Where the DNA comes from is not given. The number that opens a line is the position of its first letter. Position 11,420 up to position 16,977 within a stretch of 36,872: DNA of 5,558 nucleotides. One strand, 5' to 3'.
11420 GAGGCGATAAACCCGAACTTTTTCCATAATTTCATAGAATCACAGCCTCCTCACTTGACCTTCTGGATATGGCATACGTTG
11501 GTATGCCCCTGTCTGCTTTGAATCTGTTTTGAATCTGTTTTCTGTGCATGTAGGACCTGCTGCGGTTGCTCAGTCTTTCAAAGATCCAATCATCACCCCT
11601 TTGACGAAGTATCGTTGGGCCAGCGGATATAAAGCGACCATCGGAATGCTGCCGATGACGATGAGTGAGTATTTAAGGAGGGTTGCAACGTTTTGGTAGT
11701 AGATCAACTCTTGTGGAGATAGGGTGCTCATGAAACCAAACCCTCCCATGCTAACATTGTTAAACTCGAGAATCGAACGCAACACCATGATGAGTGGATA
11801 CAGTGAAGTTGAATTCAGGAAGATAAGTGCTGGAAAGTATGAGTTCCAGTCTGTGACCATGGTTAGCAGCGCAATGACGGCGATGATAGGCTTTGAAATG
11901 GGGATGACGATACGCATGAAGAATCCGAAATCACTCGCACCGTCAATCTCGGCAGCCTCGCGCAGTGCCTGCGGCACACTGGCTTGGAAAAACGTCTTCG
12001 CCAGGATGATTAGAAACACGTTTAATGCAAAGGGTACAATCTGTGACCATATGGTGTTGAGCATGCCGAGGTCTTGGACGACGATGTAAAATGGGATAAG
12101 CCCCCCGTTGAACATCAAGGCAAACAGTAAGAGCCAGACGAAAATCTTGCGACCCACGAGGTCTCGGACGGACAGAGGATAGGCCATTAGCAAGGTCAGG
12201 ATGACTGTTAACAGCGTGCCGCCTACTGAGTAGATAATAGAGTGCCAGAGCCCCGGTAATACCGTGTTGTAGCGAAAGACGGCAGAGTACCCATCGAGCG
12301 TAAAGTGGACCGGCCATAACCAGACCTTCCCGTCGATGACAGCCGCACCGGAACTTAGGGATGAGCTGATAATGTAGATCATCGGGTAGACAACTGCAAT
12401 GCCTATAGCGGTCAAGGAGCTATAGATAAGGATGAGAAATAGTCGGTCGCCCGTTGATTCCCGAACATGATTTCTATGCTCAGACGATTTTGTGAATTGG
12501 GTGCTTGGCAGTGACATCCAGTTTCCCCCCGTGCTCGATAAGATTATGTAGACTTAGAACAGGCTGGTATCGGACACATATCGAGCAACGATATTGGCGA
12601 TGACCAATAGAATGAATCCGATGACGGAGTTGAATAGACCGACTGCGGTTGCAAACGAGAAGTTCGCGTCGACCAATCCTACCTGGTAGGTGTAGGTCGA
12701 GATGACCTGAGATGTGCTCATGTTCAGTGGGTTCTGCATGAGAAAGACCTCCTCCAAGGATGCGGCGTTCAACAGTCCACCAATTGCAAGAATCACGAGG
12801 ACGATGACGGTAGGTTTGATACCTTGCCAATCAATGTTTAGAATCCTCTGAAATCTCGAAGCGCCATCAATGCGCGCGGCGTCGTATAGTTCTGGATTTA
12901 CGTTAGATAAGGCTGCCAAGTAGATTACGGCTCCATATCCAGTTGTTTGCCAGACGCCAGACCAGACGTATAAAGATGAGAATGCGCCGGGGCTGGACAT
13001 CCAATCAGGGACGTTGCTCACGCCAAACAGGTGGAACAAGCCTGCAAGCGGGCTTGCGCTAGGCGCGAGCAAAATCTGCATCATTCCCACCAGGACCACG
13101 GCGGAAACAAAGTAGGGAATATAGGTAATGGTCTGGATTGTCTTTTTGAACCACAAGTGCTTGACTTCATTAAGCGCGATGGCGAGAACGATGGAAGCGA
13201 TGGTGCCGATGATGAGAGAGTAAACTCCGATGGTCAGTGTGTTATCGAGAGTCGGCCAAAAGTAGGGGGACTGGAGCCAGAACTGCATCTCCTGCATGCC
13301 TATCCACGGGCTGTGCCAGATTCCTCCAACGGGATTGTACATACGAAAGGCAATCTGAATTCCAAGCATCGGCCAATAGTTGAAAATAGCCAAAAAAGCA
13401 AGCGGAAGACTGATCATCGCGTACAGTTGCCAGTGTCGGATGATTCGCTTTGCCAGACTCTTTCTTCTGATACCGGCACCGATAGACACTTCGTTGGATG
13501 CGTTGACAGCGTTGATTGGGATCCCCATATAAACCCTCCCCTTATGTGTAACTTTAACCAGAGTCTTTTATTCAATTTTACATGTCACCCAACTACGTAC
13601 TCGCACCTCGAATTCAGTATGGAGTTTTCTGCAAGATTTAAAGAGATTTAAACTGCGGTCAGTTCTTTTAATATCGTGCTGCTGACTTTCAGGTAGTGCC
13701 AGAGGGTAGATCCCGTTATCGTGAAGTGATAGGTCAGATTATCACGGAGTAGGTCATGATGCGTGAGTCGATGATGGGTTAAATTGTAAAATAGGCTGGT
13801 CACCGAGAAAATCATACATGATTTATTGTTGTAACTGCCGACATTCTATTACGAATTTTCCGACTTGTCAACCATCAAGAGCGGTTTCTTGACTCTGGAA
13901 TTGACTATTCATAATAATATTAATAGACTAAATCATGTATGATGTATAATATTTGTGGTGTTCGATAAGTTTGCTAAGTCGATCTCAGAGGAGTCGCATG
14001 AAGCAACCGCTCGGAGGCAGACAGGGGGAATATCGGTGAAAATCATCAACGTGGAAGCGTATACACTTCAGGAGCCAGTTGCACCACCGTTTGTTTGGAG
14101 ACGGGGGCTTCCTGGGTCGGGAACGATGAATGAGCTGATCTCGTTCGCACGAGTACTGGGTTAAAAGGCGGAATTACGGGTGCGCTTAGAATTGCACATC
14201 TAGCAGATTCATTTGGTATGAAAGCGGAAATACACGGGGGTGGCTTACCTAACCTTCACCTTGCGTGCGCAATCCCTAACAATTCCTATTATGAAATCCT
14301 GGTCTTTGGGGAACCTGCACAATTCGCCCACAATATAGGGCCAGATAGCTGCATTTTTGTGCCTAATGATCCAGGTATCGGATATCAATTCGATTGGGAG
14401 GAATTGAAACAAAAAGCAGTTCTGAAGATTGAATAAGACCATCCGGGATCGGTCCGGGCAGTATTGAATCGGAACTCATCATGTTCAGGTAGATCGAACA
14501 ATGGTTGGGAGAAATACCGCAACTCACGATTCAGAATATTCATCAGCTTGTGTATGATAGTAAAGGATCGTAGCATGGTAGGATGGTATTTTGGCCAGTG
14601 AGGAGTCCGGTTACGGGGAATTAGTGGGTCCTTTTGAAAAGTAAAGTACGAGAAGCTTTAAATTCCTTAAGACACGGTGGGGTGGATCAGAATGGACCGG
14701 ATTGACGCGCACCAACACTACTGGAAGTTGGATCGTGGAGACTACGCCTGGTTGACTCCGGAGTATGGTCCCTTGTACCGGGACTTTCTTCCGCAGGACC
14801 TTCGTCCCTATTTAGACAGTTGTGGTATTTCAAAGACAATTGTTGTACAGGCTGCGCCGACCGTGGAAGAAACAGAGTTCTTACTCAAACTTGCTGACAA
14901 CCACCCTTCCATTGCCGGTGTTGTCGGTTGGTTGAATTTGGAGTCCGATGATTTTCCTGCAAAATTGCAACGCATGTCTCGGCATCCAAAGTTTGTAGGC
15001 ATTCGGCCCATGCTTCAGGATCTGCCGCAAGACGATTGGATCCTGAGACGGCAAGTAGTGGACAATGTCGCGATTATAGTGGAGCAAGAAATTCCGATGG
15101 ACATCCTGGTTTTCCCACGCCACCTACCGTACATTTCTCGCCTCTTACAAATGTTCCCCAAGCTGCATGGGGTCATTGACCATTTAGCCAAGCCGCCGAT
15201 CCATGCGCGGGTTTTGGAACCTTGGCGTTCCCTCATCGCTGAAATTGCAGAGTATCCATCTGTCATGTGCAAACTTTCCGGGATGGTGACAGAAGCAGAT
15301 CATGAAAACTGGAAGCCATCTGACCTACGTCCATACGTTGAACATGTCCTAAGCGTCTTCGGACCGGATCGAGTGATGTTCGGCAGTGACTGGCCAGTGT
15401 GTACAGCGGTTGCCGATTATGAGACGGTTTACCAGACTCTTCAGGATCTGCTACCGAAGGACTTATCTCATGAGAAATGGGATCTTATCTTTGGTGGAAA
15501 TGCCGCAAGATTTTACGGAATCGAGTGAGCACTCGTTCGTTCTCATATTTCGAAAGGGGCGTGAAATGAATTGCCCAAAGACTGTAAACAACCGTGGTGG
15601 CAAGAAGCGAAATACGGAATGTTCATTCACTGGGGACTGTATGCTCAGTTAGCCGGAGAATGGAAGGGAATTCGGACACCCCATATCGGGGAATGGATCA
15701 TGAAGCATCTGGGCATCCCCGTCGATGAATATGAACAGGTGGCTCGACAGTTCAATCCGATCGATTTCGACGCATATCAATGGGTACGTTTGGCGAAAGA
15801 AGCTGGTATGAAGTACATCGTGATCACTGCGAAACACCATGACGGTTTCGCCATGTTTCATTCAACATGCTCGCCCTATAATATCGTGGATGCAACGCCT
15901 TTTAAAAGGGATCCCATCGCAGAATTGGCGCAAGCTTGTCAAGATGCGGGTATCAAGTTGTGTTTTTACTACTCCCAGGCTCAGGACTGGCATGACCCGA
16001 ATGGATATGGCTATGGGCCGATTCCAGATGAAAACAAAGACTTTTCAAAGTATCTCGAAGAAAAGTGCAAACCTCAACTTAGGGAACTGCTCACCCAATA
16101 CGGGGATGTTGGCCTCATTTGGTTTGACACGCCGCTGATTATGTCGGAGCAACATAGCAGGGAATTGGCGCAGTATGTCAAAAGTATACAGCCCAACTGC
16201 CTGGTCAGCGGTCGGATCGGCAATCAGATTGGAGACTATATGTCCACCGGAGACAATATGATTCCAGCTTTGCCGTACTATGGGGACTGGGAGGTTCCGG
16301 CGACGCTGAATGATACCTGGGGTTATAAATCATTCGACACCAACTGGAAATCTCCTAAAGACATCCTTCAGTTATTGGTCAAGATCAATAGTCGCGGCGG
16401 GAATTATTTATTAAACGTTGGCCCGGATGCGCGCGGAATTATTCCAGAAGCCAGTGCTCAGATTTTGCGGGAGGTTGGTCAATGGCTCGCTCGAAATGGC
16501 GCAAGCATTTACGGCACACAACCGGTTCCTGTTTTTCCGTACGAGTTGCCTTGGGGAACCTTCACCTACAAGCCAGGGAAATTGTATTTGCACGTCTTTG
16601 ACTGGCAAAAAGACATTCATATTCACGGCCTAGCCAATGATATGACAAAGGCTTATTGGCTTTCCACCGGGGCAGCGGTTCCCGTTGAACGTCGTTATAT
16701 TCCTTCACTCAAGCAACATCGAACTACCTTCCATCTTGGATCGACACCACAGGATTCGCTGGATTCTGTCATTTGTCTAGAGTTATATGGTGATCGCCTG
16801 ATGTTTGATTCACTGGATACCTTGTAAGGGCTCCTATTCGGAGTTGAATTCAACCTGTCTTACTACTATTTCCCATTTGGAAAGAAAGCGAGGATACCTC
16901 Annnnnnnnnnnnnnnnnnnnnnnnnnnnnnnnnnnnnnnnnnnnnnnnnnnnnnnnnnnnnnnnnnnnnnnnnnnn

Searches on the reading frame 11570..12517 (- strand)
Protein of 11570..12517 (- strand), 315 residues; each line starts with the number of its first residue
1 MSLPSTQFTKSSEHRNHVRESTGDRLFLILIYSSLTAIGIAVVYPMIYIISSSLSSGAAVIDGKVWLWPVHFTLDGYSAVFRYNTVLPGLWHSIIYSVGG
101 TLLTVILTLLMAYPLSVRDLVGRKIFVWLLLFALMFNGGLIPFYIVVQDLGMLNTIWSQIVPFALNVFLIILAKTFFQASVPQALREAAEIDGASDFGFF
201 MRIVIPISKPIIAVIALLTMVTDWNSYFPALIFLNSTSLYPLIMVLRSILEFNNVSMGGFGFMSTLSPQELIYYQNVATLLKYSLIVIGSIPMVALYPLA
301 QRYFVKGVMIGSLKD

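Call 8: search_protein_families(library=pfam, proteins=[window:11570-12517:-])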
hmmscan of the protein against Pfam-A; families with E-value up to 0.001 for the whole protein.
window:11570-12517:- (315 aa): 1 family
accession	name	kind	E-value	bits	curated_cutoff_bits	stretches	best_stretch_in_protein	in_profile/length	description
PF00528.27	BPD_transp_1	-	0.00016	21.9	26.4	1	101-308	18-182/184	Binding-protein-dependent transport system inner membrane component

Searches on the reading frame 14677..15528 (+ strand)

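Call 9: search_protein_families(library=pfam, proteins=[window:14677-15528:+])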
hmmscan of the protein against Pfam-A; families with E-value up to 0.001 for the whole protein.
window:14677-15528:+ (283 aa): 1 family
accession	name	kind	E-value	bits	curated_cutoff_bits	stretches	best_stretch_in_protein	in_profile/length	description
PF04909.20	Amidohydro_2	-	1.4e-52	179.7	26.4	1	9-282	1-289/289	Amidohydrolase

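Call 17: search_protein_families(library=ncbifam, proteins=[window:14677-15528:+])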
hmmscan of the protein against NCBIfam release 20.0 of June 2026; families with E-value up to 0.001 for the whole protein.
window:14677-15528:+ (283 aa): 2 families
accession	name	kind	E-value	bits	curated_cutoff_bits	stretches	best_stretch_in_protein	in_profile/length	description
NF052480.1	FuconLaconase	equivalog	7e-75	252.3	400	1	8-282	2-286/287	L-fucono-1,5-lactonase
NF042924.1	SlmHylase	equivalog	0.00057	19.2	500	1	164-242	180-256/299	4-sulfomuconolactone hydrolase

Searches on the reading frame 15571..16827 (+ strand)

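Call 8: search_protein_families(library=pfam, proteins=[window:15571-16827:+])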
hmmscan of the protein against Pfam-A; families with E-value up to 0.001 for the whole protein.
window:15571-16827:+ (418 aa): 2 families
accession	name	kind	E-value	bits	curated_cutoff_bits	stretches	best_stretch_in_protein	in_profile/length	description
PF01120.23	Alpha_L_fucos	-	2.6e-85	287.4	25.2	1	8-310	28-344/345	Alpha-L-fucosidase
PF14871.12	GHL6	-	2.2e-05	25.1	35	1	67-134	1-64/132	Hypothetical glycosyl hydrolase 6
